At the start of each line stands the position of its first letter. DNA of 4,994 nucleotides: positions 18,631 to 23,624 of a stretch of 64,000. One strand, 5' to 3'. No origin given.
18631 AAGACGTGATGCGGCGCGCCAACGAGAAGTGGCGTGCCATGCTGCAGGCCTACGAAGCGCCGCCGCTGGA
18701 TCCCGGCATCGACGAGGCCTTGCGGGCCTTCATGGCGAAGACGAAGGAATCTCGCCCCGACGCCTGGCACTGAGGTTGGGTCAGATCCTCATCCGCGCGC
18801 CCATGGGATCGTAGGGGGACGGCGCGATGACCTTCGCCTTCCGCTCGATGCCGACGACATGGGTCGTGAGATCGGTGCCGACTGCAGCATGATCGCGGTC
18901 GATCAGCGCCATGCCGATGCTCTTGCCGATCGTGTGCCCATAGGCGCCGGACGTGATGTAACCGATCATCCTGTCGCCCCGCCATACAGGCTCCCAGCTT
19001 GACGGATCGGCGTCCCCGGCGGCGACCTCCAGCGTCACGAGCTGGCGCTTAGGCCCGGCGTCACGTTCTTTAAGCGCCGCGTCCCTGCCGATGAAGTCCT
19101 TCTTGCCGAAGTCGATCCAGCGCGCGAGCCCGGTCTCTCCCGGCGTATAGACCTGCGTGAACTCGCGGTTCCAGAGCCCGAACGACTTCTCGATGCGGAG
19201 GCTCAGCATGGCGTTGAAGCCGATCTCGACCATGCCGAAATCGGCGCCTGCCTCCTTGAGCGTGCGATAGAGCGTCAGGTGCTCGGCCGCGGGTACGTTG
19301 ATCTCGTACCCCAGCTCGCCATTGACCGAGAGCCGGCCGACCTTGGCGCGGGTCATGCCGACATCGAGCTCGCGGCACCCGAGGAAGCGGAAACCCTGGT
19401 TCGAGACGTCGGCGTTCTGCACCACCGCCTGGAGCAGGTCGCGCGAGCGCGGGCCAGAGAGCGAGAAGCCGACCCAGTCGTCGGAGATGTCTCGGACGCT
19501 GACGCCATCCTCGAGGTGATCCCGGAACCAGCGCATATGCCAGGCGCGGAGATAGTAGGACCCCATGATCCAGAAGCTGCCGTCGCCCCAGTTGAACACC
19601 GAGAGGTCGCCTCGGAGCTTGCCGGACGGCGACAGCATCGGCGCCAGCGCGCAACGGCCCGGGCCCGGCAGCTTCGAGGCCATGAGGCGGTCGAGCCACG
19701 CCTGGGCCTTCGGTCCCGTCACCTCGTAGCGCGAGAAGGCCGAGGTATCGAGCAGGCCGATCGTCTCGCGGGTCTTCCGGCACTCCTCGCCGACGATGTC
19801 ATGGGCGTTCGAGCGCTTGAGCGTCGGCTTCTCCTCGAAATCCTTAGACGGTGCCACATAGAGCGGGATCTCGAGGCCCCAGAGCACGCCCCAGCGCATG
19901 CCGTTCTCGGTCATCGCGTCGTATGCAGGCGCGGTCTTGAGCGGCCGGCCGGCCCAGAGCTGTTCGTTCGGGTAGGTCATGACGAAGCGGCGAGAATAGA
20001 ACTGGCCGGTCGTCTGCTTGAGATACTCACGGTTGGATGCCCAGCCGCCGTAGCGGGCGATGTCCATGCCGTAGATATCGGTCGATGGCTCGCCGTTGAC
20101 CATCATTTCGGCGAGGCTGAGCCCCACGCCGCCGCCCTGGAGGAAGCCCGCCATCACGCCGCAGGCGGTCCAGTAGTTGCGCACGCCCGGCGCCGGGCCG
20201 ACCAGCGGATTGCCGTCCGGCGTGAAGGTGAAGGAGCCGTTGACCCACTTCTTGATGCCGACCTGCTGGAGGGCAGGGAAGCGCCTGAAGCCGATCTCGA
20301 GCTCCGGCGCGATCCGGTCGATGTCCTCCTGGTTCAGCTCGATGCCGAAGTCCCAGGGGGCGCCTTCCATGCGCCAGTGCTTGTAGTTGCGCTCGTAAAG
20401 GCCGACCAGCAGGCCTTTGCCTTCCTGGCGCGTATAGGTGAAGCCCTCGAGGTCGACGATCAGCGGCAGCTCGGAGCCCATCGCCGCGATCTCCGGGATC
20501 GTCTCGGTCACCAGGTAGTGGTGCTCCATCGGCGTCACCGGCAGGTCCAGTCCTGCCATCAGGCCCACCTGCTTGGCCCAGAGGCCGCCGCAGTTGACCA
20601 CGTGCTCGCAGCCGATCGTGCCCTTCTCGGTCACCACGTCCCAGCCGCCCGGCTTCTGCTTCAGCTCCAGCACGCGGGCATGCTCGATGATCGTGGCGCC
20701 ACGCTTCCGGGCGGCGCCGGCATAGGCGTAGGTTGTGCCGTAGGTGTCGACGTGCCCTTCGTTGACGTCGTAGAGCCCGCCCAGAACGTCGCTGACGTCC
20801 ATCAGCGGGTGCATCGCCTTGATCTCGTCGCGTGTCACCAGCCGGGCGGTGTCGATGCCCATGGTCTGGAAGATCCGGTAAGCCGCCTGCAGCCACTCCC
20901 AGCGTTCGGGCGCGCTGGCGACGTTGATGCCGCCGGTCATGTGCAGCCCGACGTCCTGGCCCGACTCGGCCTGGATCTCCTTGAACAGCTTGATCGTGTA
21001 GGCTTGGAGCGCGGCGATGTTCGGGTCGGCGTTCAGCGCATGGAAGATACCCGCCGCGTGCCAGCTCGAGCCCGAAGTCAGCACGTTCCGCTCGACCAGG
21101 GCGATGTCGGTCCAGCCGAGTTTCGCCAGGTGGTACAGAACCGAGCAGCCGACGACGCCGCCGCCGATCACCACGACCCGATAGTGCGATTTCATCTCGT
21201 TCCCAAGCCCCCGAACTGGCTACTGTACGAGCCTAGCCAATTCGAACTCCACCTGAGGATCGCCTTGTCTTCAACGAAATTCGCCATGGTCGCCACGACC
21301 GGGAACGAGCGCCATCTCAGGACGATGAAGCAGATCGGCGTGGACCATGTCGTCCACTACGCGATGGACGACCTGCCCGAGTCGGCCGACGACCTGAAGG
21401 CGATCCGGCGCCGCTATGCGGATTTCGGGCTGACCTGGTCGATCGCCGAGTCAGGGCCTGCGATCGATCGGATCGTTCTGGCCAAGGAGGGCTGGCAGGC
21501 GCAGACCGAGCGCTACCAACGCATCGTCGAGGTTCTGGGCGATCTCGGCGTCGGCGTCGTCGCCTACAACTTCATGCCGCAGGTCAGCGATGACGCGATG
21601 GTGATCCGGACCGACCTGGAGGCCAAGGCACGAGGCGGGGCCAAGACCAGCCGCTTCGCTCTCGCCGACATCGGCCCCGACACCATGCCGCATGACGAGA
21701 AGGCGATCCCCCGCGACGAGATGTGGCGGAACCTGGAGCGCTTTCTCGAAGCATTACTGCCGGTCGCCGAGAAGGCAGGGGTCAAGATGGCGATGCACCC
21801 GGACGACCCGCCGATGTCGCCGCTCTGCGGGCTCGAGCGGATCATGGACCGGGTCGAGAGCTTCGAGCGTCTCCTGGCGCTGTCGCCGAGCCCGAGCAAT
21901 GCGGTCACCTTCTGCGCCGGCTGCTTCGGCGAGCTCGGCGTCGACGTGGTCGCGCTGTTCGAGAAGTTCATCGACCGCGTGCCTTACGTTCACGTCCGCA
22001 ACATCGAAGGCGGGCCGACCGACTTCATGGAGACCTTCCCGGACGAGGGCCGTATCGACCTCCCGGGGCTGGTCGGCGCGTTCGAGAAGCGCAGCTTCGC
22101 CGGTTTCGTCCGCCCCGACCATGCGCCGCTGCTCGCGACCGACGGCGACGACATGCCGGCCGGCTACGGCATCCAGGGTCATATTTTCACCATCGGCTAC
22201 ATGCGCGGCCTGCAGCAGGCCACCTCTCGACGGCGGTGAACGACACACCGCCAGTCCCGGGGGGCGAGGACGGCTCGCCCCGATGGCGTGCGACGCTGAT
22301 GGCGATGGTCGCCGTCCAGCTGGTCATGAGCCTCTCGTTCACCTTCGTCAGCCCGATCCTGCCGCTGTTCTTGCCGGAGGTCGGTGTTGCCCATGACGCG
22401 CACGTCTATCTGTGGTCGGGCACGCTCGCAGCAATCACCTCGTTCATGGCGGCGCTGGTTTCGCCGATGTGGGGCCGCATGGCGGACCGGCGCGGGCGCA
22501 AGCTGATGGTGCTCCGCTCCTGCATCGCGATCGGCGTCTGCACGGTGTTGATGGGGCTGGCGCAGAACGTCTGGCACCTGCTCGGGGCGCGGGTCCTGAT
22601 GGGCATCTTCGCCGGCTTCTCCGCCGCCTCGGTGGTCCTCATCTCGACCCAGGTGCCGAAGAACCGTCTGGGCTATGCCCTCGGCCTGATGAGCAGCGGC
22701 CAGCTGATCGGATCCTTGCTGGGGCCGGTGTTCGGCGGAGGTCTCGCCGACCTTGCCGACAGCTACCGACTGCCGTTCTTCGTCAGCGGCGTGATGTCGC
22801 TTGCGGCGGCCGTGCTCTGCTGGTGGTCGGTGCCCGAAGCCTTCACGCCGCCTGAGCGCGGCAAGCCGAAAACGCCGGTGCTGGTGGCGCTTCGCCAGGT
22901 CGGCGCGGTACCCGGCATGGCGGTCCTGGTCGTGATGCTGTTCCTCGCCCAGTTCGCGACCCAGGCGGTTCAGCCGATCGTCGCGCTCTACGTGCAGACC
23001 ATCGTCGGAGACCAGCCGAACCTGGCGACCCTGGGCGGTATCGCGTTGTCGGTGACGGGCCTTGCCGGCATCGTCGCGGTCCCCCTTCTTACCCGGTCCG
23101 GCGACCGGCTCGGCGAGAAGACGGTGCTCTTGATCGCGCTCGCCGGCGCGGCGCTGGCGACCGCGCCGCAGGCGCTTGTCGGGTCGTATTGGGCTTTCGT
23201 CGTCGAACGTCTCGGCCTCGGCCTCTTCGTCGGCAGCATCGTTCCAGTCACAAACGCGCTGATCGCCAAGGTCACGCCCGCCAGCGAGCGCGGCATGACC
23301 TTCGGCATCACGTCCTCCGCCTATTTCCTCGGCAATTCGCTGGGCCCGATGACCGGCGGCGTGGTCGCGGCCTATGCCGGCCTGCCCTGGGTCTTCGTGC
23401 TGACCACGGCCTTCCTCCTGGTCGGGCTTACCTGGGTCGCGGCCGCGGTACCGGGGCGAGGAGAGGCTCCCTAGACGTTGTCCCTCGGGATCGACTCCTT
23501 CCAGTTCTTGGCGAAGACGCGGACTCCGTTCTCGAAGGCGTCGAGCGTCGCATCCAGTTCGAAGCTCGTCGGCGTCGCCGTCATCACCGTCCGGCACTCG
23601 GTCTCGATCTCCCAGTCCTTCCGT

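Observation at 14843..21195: Non-pyrrolysine MttB-family methyltransferase with no corrinoid partner, embedded between BKACE/aminotransferase and a dimethylglycine-dehydrogenase-like flavoprotein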

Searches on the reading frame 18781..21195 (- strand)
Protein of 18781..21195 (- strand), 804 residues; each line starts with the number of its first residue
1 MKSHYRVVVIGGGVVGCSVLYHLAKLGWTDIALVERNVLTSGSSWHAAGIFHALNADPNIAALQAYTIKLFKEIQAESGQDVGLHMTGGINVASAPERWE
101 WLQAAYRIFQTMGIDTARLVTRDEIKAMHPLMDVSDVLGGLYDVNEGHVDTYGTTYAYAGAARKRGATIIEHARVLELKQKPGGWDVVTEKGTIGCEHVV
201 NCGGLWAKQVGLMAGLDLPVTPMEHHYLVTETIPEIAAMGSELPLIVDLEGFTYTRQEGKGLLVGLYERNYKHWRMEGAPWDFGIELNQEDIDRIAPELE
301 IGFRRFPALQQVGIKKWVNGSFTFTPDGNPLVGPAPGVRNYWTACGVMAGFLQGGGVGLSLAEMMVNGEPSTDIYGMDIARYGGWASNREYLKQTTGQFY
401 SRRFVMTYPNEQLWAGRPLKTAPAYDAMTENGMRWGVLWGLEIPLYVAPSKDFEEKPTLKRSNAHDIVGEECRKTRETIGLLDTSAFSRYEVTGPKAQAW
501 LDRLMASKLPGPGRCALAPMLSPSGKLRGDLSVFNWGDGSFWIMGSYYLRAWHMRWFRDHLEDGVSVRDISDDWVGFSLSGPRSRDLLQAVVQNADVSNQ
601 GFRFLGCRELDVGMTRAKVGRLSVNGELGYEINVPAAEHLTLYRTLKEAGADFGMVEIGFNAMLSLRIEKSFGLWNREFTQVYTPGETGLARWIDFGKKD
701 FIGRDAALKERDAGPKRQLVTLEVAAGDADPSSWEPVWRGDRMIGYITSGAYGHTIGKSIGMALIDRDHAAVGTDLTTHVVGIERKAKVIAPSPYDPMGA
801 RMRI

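Call 3: search_protein_families(library=pfam, proteins=[window:18781-21195:-])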
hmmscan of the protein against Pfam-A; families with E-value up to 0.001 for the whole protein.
window:18781-21195:- (804 aa): 5 families
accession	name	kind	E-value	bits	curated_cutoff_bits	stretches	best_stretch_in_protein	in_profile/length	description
PF01266.30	DAO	-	6.7e-70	236.8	27.9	1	6-364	1-353/353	FAD dependent oxidoreductase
PF01571.26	GCV_T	-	3e-57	194.2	25.6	1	425-691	2-253/255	Aminomethyltransferase folate-binding domain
PF08669.17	GCV_T_C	-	1.9e-21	76.1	25.9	1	717-796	1-80/80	Glycine cleavage T-protein C-terminal barrel domain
PF16350.10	FAO_M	-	1.2e-16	61.1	27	1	367-421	1-55/56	FAD dependent oxidoreductase central domain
PF00890.30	FAD_binding_2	-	0.00023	20.9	20.4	1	7-183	2-173/414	FAD binding domain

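Call 10: search_protein_families(library=ncbifam, proteins=[window:18781-21195:-])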
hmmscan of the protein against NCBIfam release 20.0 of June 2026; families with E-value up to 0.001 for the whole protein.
window:18781-21195:- (804 aa): 25 families
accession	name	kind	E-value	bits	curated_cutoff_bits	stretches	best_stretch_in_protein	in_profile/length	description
TIGR01372.1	soxA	subfamily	4.4e-53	180.3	1164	1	464-803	642-995/996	sarcosine oxidase subunit alpha family protein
NF053776.1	TmaoDeMthMsil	equivalog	2.6e-41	142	1100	1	471-803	421-762/763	trimethylamine N-oxide demethylase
NF001567.0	PRK00389.1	subfamily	4.8e-41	140.9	300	1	470-793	36-351/359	glycine cleavage system aminomethyltransferase GcvT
TIGR00528.1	gcvT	equivalog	6.9e-40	137.1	235.85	1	470-790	34-355/362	glycine cleavage system aminomethyltransferase GcvT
NF010093.0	PRK13579.1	equivalog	1.9e-27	96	459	1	471-790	44-359/371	glycine cleavage system aminomethyltransferase GcvT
NF008425.0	PRK11259.1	equivalog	4.1e-27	95.1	257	1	2-382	2-375/377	N-methyl-L-tryptophan oxidase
TIGR01373.1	soxB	subfamily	8.1e-27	94.1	529.45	1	2-381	28-398/407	sarcosine oxidase subunit beta family protein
TIGR02352.1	thiamin_ThiO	equivalog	4.3e-26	91.8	250.8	1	7-225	1-225/351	glycine oxidase ThiO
NF009133.0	PRK12486.1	equivalog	2.9e-23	82.4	410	1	465-789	41-363/369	dimethylsulfoniopropionate demethylase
TIGR03377.1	glycerol3P_GlpA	equivalog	7.9e-17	61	552.8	1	7-229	2-226/530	anaerobic glycerol-3-phosphate dehydrogenase subunit GlpA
TIGR01377.1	soxA_mon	subfamily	1.6e-15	56.7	479.65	1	6-381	2-374/381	amino oxidase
NF001933.0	PRK00711.1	subfamily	8.6e-14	51.4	383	1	60-226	108-276/429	D-amino acid dehydrogenase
NF008726.1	PRK11728.1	equivalog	1.8e-13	50.1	299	1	5-218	1-213/389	L-2-hydroxyglutarate oxidase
NF033460.1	glycerol3P_ox_II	equivalog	3e-13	49.7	460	1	5-217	2-218/361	type 2 glycerol-3-phosphate oxidase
NF050086.1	pipecolate_AmaA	exception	3.1e-10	39.3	600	1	84-201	118-231/425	L-pipecolate oxidase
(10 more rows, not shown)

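Call 39: search_solved_structures(query=window:18781-21195:-, max_evalue=1e-30)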
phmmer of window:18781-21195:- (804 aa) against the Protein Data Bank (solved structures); distinct sequences matched with E-value up to 1e-30: 7.
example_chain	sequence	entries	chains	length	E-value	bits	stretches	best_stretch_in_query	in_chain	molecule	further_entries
4pab_A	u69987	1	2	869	2.7e-155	521.9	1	4-790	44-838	Dimethylglycine dehydrogenase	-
4p9s_A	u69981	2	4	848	3.9e-155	521.3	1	4-790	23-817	Dimethylglycine dehydrogenase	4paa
5l46_A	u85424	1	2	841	1.1e-154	519.9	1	4-790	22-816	Dimethylglycine dehydrogenase, mitochondrial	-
1pj5_A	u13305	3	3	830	9.4e-79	268.7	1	3-803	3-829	N,N-dimethylglycine oxidase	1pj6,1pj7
3gsi_A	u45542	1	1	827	3.8e-77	263.4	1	6-803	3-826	N,N-dimethylglycine oxidase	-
1yx2_A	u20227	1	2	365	8.2e-37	129.9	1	470-791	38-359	Aminomethyltransferase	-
1y56_B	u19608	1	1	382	6.4e-32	113.8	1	6-378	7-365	sarcosine oxidase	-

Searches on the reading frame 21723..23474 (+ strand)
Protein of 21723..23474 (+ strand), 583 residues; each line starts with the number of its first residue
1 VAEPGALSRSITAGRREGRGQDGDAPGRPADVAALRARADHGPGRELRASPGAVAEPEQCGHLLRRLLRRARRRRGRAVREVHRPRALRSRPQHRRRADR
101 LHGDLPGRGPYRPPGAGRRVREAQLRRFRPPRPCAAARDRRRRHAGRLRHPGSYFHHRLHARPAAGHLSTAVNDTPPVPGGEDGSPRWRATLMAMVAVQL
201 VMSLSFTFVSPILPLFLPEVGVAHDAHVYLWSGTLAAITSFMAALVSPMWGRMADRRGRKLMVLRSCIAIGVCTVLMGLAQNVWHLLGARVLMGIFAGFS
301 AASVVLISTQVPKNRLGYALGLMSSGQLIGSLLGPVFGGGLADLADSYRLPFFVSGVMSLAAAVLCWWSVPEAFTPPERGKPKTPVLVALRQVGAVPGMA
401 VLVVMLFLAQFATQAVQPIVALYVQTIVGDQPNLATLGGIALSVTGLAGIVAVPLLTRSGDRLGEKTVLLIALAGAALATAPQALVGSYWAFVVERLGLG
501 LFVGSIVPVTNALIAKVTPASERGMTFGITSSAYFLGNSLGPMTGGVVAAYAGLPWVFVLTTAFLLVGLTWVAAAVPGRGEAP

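Call 3: search_protein_families(library=pfam, proteins=[window:21723-23474:+])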
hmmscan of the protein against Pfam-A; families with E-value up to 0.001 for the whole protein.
window:21723-23474:+ (583 aa): 5 families
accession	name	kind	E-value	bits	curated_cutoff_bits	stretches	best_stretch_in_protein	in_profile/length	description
PF07690.21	MFS_1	-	1.6e-53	182.3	33.4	2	197-455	3-257/347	Major Facilitator Superfamily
PF00083.30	Sugar_tr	-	2.6e-15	56.7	22.3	2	229-372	45-193/452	Sugar (and other) transporter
PF12832.13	MFS_1_like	-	1.3e-07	31.4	25.2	1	209-559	18-372/373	MFS_1 like family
PF06609.19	TRI12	-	1.8e-07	30.4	23.2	1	178-375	32-223/599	Fungal trichothecene efflux pump (TRI12)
PF06779.20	MFS_4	-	4.9e-06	26.6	26.3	1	210-567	13-358/364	Uncharacterised MFS-type transporter YbfB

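Call 10: search_protein_families(library=ncbifam, proteins=[window:21723-23474:+])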
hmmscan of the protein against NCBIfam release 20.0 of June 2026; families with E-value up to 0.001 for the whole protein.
window:21723-23474:+ (583 aa): 57 families (the best 25 are shown)
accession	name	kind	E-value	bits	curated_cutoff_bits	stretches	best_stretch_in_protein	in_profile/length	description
NF007372.0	PRK09874.1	equivalog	1.6e-64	218.5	571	2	187-495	11-317/408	multidrug efflux MFS transporter MdtG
TIGR00880.1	2_A_01_02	superfamily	1.1e-36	126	131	2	234-372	2-140/141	multidrug resistance protein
NF012177.1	tet_MFS_42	exception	1.1e-34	120.4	850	2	198-379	5-183/411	tetracycline efflux MFS transporter Tet(42)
NF012174.0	tet_MFS_A_B_C_D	equivalog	1.6e-32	112.8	475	2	194-425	6-235/382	Tet(A)/Tet(B)/Tet(C) family tetracycline efflux MFS transporter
NF045684.1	tet_MFS_65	exception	2.8e-23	82.7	800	2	203-450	9-250/383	tetracycline efflux MFS transporter Tet(65)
NF012195.0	tet_MFS_H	exception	3.3e-23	82.4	840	2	405-566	11-171/392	tetracycline efflux MFS transporter Tet(H)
NF012187.0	tet_MFS_E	exception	5e-23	81.8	820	2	402-552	8-156/405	tetracycline efflux MFS transporter Tet(E)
NF012207.0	tet_MFS_H_J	exception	4.9e-22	78.5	700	2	406-567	12-172/392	Tet(H)/Tet(J) family tetracycline efflux MFS transporter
NF012188.1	tet_MFS_Y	exception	7.4e-22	77.9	820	2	194-424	8-234/391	tetracycline efflux MFS transporter Tet(Y)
NF045486.1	tet_MFS_30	exception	1.3e-21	77.3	730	2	192-373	5-182/392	tetracycline efflux MFS transporter Tet(30)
NF041040.1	FslB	exception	4.1e-21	75.5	600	1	190-566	7-389/417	rhizoferrin export MFS transporter FslB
TIGR00895.1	2A0115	subfamily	1.5e-20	73.5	418.55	2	244-374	66-196/398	aromatic acid/H+ symport family MFS transporter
NF012194.0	tet_MFS_J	exception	6.3e-20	71.5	870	2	407-565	13-170/398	tetracycline efflux MFS transporter Tet(J)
NF012193.0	tet_MFS_A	exception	1.3e-19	70.5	840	2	436-558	42-163/394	tetracycline efflux MFS transporter Tet(A)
NF012190.1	tet_MFS_B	exception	1.8e-19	70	850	2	193-421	7-232/400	tetracycline efflux MFS transporter Tet(B)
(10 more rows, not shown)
